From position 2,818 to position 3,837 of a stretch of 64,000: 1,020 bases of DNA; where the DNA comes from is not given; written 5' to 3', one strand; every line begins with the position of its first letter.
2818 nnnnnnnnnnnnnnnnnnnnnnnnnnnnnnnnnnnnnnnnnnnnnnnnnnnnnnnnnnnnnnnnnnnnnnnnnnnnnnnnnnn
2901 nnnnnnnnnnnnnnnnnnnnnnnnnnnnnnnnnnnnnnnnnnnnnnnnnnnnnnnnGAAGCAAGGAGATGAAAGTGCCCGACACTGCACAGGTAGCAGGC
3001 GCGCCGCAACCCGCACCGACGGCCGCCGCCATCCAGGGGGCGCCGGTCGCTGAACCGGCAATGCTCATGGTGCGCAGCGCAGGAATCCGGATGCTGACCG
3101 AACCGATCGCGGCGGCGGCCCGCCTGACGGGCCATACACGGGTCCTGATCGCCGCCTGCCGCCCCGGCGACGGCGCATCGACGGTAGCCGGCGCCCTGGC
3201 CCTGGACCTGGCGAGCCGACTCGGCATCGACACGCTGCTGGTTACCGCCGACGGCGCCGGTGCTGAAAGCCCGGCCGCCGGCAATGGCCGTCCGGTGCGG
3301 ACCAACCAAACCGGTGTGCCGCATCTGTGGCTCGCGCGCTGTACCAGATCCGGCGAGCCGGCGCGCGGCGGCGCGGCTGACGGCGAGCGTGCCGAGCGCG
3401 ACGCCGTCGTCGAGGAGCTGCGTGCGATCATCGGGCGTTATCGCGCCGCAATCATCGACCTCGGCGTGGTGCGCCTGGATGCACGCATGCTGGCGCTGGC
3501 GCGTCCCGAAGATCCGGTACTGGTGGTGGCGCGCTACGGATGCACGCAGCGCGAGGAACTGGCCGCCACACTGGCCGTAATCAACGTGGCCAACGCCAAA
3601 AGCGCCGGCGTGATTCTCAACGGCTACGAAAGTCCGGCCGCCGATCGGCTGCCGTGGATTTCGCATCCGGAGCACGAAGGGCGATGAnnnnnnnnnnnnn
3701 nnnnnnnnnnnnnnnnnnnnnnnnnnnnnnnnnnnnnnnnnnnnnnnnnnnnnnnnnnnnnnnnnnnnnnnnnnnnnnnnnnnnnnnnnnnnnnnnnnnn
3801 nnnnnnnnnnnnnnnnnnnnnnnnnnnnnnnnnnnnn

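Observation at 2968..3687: Degenerate BY-kinase-like P-loop protein next to a kinase-less PCP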

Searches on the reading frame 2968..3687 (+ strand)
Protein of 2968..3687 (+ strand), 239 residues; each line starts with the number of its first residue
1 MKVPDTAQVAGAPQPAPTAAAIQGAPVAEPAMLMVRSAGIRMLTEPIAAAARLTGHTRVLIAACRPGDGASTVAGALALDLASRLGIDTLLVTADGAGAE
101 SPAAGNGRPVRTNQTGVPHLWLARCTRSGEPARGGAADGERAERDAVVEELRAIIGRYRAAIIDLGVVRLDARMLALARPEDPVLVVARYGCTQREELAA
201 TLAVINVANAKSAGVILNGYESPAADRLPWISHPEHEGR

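Call 4: search_protein_families(library=ncbifam, proteins=[window:2968-3687:+], max_evalue=0.1)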
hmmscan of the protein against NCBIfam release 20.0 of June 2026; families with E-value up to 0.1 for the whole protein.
window:2968-3687:+ (239 aa): 5 families
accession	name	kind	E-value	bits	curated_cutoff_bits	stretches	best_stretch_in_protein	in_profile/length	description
TIGR01005.1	eps_transp_fam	subfamily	1.9e-05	23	411.7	1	39-221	529-719/754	exopolysaccharide transport protein family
TIGR01007.1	eps_fam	subfamily_domain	0.00011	21.8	108.05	0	156-222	126-192/204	polysaccharide biosynthesis tyrosine autokinase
TIGR03018.1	pepcterm_TyrKin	hypoth_equivalog_domain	0.0006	19.2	230.65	0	158-218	147-207/207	XrtA-associated tyrosine autokinase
NF041417.1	ArsA_halo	exception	0.022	13.5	800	1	46-98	322-373/617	arsenical pump-driving ATPase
TIGR03029.1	EpsG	equivalog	0.059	12.5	313.8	0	56-94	102-140/274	chain length determinant protein tyrosine kinase EpsG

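Call 5: search_protein_families(library=pfam, proteins=[window:2968-3687:+], max_evalue=0.1)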
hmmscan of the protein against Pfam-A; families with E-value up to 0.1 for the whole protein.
window:2968-3687:+ (239 aa): 2 families
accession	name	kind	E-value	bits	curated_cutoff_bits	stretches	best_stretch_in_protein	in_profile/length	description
PF13500.12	AAA_26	-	0.00012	22.5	27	1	183-224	130-171/198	AAA domain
PF01656.29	CbiA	-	0.062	13.7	25.4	1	67-224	9-87/125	CobQ/CobB/MinD/ParA nucleotide binding domain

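Call 7: find_homologous_proteins(query=window:2968-3687:+, max_evalue=0.001)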
Query window:2968-3687:+ (239 aa): 134 proteins with E <= 0.001 among 8000 candidates; the best 120 are listed.
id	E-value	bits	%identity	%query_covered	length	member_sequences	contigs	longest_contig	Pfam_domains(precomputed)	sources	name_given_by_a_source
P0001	8.6e-119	414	99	83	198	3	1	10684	-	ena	-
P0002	9.7e-99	348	75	99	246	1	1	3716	-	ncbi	-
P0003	3.6e-85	304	66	96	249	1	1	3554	-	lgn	-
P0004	2.2e-82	295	65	99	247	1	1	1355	PF13500.13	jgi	jgi:Mrp family chromosome partitioning ATPase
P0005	4.8e-81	290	63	99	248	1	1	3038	-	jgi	jgi:Mrp family chromosome partitioning ATPase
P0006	7.1e-78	280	66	86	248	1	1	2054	-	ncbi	-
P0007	1.0e-76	276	58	99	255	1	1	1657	-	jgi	jgi:hypothetical protein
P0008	1.2e-72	263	60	96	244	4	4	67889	-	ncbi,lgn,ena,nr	ncbi:MAG TPA: hypothetical protein VKB84_21400 [Candidatus Binataceae bacterium]|nr:hypothetical pro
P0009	8.4e-71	257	56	99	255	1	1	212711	-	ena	-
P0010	1.2e-70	256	59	98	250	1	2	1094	-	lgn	-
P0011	1.1e-69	253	59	93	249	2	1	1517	PF13500.13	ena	-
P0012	7.7e-68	247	55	99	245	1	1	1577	-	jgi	jgi:Mrp family chromosome partitioning ATPase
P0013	1.7e-65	240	60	86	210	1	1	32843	-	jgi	jgi:Mrp family chromosome partitioning ATPase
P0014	2.9e-64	236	63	75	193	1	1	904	-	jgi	jgi:Mrp family chromosome partitioning ATPase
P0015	8.9e-64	234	58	94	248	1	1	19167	-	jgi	-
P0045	8.8e-32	129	44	78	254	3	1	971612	-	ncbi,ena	-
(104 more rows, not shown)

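Call 13: search_solved_structures(query=A1, max_evalue=1, show_alignments=3)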
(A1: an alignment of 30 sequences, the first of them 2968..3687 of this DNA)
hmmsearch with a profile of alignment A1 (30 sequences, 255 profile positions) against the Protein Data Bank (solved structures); distinct sequences matched with E-value up to 1: 18.
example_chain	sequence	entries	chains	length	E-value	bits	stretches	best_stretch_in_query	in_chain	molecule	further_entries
4jlv_A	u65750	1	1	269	4e-11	46.4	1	72-242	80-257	C-terminal fragment of Membrane protein CapA1, Putative uncharacterized protein capB1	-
6u1q_A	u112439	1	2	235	1.5e-09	41.2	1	58-245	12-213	VpsO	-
2ved_A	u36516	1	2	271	2.9e-08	37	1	77-242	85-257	MEMBRANE PROTEIN CAPA1, PROTEIN TYROSINE KINASE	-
4jmp_A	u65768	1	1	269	4.5e-08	36.4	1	77-242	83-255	C-terminal fragment of CapA, Protein tyrosine kinase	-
3bfv_A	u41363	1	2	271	4.7e-08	36.3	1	77-242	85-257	Membrane protein CapA1, Protein tyrosine kinase,Protein tyrosine kinase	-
6z0p_A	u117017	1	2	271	1.3e-07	34.9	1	27-243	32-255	BceF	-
3la6_A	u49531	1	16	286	5.6e-06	29.5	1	56-240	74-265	Tyrosine-protein kinase wzc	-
9xgv_A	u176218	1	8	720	4.2e-05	26.6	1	56-240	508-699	Tyrosine-protein kinase wzc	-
9r62_I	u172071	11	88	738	4.5e-05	26.6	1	56-240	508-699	Tyrosine-protein kinase wzc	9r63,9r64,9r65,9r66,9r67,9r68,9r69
3cio_A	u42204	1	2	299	0.00016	24.8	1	39-243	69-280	Tyrosine-protein kinase etk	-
4rz2_A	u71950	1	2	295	0.011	18.8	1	77-237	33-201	Site-determining protein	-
6bs3_A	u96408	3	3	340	0.02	17.9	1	75-124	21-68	Putative ATPase Rv3679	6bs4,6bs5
7ni2_A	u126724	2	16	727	0.024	17.6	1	29-247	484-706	Tyrosine-protein kinase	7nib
9i2q_D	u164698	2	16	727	0.025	17.5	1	29-246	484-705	Putative transmembrane protein Wzc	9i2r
9exo_H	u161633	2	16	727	0.025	17.5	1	29-246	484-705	Putative transmembrane protein Wzc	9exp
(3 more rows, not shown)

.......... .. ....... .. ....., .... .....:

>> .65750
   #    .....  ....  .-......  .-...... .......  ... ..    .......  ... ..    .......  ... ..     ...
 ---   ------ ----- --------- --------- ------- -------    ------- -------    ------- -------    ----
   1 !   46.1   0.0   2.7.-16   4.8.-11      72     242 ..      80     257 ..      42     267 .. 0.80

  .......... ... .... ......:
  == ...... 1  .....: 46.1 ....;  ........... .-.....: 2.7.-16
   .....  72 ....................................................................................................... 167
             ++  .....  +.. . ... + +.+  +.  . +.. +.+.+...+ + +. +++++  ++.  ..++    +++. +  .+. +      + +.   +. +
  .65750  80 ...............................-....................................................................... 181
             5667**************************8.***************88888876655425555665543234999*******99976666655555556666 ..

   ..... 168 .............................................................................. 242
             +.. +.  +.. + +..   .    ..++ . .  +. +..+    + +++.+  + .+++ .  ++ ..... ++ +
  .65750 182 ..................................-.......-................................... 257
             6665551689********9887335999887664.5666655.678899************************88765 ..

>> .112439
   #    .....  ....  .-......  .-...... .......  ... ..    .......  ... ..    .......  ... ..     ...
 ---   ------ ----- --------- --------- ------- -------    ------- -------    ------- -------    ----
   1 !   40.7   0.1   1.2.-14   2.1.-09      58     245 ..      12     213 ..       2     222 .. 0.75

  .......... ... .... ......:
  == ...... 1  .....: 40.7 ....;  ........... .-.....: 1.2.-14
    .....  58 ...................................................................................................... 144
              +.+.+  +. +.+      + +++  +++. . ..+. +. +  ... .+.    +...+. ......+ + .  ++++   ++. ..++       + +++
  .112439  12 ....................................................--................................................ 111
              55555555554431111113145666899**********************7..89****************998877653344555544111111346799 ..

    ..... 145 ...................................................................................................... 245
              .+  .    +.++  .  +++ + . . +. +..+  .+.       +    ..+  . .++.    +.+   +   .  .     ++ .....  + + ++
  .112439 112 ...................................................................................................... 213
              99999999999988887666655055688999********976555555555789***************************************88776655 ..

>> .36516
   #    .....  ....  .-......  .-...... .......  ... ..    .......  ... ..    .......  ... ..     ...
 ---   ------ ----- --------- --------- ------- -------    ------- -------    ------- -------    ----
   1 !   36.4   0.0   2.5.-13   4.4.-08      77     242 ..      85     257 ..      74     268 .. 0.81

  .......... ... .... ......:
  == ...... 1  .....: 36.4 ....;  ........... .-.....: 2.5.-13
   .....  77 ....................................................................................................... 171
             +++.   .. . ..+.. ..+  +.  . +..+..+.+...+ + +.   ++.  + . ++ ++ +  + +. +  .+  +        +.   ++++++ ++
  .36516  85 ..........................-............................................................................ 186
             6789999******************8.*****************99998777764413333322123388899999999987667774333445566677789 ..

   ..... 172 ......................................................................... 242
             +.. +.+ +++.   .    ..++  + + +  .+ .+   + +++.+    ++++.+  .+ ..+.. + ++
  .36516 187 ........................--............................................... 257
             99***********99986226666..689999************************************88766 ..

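Call 14: find_encoding_contigs(protein=P0009, flank=10000, max_places=2)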
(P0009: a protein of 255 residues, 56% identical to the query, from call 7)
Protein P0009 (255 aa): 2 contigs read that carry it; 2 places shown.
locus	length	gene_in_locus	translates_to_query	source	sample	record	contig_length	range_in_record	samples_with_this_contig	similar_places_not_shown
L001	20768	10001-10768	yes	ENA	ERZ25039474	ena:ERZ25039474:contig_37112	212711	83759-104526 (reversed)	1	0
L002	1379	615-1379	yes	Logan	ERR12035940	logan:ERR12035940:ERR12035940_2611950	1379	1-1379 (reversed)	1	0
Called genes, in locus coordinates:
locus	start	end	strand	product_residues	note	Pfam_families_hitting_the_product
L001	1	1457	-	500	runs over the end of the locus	PF00873:ACR_tran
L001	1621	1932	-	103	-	PF00873:ACR_tran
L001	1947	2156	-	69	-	PF00873:ACR_tran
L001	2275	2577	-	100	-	PF00873:ACR_tran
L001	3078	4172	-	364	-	PF25917:BSH_RND, PF25876:HH_MFP_RND, PF25944:Beta-barrel_RND, PF25967:RND-MFP_C (weak)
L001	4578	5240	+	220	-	PF00440:TetR_N, PF17932:TetR_C_24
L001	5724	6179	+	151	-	PF01627:Hpt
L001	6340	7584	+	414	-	PF00512:HisKA, PF02518:HATPase_c, PF00072:Response_reg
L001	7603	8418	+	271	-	PF02563:Poly_export, PF10531:SLBB (weak), PF22461:SLBB_2 (weak)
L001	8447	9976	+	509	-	PF02706:Wzz (weak)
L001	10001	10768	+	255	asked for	-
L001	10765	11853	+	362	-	PF01408:GFO_IDH_MocA, PF02894:GFO_IDH_MocA_C (weak), PF22725:GFO_IDH_MocA_C3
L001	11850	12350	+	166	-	PF25084:LbH_EIF2B (weak), PF25087:GMPPB_C (weak), PF14602:Hexapep_2 (faint), PF00132:Hexapep (weak)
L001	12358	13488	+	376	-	PF00155:Aminotran_1_2, PF01041:DegT_DnrJ_EryC1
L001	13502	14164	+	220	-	PF02397:Bac_transf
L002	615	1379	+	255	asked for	?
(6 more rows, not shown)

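Call 15: find_encoding_contigs(protein=P0045, flank=10000, max_places=2)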
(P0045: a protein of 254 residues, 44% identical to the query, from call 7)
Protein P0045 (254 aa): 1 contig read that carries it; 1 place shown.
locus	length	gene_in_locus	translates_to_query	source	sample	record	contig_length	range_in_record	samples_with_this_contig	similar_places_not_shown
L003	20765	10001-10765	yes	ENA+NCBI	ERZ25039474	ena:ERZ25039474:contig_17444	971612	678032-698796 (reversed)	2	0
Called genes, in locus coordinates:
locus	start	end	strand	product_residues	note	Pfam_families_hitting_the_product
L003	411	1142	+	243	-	PF00027:cNMP_binding, PF13545:HTH_Crp_2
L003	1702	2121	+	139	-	-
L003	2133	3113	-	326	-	-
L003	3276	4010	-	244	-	PF00027:cNMP_binding (weak), PF13545:HTH_Crp_2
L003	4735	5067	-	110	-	-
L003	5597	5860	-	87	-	PF12728:HTH_17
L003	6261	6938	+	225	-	PF02563:Poly_export, PF10531:SLBB, PF22461:SLBB_2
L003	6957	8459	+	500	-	PF13807:GNVR (weak)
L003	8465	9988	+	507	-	PF13191:AAA_16 (weak), PF13604:AAA_30 (weak), PF13401:AAA_22, PF01476:LysM (weak)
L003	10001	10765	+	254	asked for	-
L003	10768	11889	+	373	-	PF01408:GFO_IDH_MocA, PF22725:GFO_IDH_MocA_C3, PF02894:GFO_IDH_MocA_C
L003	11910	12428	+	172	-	PF25084:LbH_EIF2B (faint), PF25087:GMPPB_C (weak), PF14602:Hexapep_2 (faint), PF00132:Hexapep (weak)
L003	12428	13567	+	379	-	PF00155:Aminotran_1_2 (faint), PF01041:DegT_DnrJ_EryC1, PF01212:Beta_elim_lyase (faint)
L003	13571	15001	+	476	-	PF13727:CoA_binding_3, PF02397:Bac_transf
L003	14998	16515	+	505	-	PF01943:Polysacc_synt, PF13440:Polysacc_synt_3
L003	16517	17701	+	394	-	PF13439:Glyco_transf_4, PF13579:Glyco_trans_4_4, PF00534:Glycos_transf_1, PF13692:Glyco_trans_1_4, PF13524:Glyco_trans_1_2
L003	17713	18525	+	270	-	PF00984:UDPG_MGDP_dh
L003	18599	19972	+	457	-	PF04932:Wzy_C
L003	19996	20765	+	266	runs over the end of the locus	PF01522:Polysacc_deac_1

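Call 28: find_related_loci(query=A1, collection=genome_contigs, flank=10000)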
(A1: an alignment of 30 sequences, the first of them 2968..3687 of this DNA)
Query A1 (239 aa) in genome_contigs; peptide patterns used: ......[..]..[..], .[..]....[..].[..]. (x = any residue, [..] = any of these).
105 stretches matched a pattern; 53 encode a relative of the query (tblastn E <= 1e-3); 53 distinct loci.
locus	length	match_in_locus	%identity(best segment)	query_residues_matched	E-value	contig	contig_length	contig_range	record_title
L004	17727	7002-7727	58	1-224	2e-76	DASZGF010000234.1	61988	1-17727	MAG TPA_asm: Candidatus Binataceae bacterium isolate SMAG_U6541 k141_1075757, whole genome shotgun sequence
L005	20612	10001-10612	58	37-239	1e-63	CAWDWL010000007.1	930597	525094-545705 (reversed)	MAG: uncultured proteobacterium isolate MFD05705.bin.1.215 genome assembly, contig: contig_20992, whole genome shotgun s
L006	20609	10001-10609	44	25-223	3e-41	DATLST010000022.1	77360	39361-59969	MAG TPA_asm: Candidatus Acidiferrales bacterium isolate SMAG_U13937 k141_737941, whole genome shotgun sequence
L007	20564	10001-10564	44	37-223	3e-39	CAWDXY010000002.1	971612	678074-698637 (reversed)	MAG: uncultured delta proteobacterium isolate MFD01248.bin.1.21 genome assembly, contig: contig_17444, whole genome shot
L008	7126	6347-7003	44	10-227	1e-38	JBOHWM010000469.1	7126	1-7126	MAG: Candidatus Binataceae bacterium isolate TC-S_metabat2.bin.135 k127_465511, whole genome shotgun sequence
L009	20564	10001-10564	44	37-223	1e-38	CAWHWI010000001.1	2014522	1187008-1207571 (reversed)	MAG: uncultured delta proteobacterium isolate MFD04463.bin.1.219 genome assembly, contig: contig_17539, whole genome sho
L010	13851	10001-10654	39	5-225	1e-37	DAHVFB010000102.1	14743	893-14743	MAG TPA_asm: Deltaproteobacteria bacterium isolate clean291 NODE_102_length_14743_cov_6.672755, whole genome shotgun seq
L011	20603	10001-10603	42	27-223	1e-37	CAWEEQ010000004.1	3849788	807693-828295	MAG: uncultured delta proteobacterium isolate MFD01138.bin.1.15 genome assembly, contig: contig_9436, whole genome shotg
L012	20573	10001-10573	43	34-223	1e-37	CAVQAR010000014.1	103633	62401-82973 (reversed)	MAG: uncultured delta proteobacterium isolate MFD09286.bin.2.47 genome assembly, contig: contig_34348, whole genome shot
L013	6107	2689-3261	43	34-223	7e-38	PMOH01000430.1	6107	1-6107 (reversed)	MAG: Deltaproteobacteria bacterium isolate palsa_1089 73.20110600_P1M.15_contig_19633, whole genome shotgun sequence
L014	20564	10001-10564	43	37-223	2e-37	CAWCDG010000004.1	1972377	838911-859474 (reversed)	MAG: uncultured delta proteobacterium isolate MFD09286.bin.2.99 genome assembly, contig: contig_22845, whole genome shot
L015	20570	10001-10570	43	36-225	3e-37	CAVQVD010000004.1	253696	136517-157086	MAG: uncultured delta proteobacterium isolate MFD10064.bin.1.75 genome assembly, contig: contig_13855, whole genome shot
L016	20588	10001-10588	43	34-228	3e-37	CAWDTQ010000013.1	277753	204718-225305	MAG: uncultured delta proteobacterium isolate MFD05377.bin.2.158 genome assembly, contig: contig_52872, whole genome sho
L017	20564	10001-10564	43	37-223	5e-37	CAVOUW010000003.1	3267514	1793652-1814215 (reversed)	MAG: uncultured delta proteobacterium isolate MFD10064.bin.1.24 genome assembly, contig: contig_9770, whole genome shotg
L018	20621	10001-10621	43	25-226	6e-37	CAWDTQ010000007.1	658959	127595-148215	MAG: uncultured delta proteobacterium isolate MFD05377.bin.2.158 genome assembly, contig: contig_15753, whole genome sho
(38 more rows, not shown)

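Call 30: predict_structure(alignment_id=A2)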
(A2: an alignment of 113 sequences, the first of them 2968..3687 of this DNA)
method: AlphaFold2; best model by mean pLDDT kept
length: 239 residues; sequences in the alignment: 113
mean_pLDDT: 82.4   pTM: 0.77
mean pLDDT of the five models: 82.4, 82.3, 82.1, 81.6, 81.3
residues with pLDDT >= 90: 134; 70-90: 39; 50-70: 50; < 50: 16
segments of 3 or more residues with pLDDT < 50: 1-3, 5-8, 10-12, 14-18
pLDDT, mean of each block of 10 residues (from residue 1): 46 47 67 90 97 97 95 96 98 71 67 93 79 73 88 97 93 90 96 95 95 88 58 58
secondary structure, 60 per line:
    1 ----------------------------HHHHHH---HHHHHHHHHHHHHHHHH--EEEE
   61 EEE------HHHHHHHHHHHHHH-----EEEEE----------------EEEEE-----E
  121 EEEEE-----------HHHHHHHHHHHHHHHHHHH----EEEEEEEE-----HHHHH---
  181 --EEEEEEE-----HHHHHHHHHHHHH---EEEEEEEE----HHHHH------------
elements in order: H29-34 H38-54 E57-63 H70-83 E89-93 E110-114 E120-125 H137-155 E160-167 H173-177 E183-189 H195-207 E211-218 H223-227

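Call 34: search_protein_representatives(alignment_id=A2)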
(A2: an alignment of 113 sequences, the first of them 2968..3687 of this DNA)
Query: 113 sequences, 253 profile positions. Proteins with E-value up to 0.001 (for the whole library): 14796; up to 1e-10: 653; up to 1e-30: 52. The best 150 are listed.
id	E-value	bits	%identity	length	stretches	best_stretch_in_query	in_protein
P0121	5.5e-94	330.8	-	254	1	1-252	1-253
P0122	5.7e-91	320.9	-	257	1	1-252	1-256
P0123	1.4e-82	293.4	-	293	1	20-240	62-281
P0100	1.4e-81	290.2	-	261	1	1-251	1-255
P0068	8.1e-81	287.6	-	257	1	1-251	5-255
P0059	1.0e-80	287.3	-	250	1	1-252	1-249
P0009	3.2e-80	285.7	-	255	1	28-252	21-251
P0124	4.6e-79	281.9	-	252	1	1-249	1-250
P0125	2.3e-78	279.6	-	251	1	1-250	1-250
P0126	6.3e-78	278.2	-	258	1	1-252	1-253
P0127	1.3e-77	277.1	-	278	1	3-241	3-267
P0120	3.3e-77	275.8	-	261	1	1-249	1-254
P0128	3.5e-76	272.4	-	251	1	1-252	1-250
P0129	2.2e-75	269.8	-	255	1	1-250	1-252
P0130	4.4e-74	265.6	-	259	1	1-242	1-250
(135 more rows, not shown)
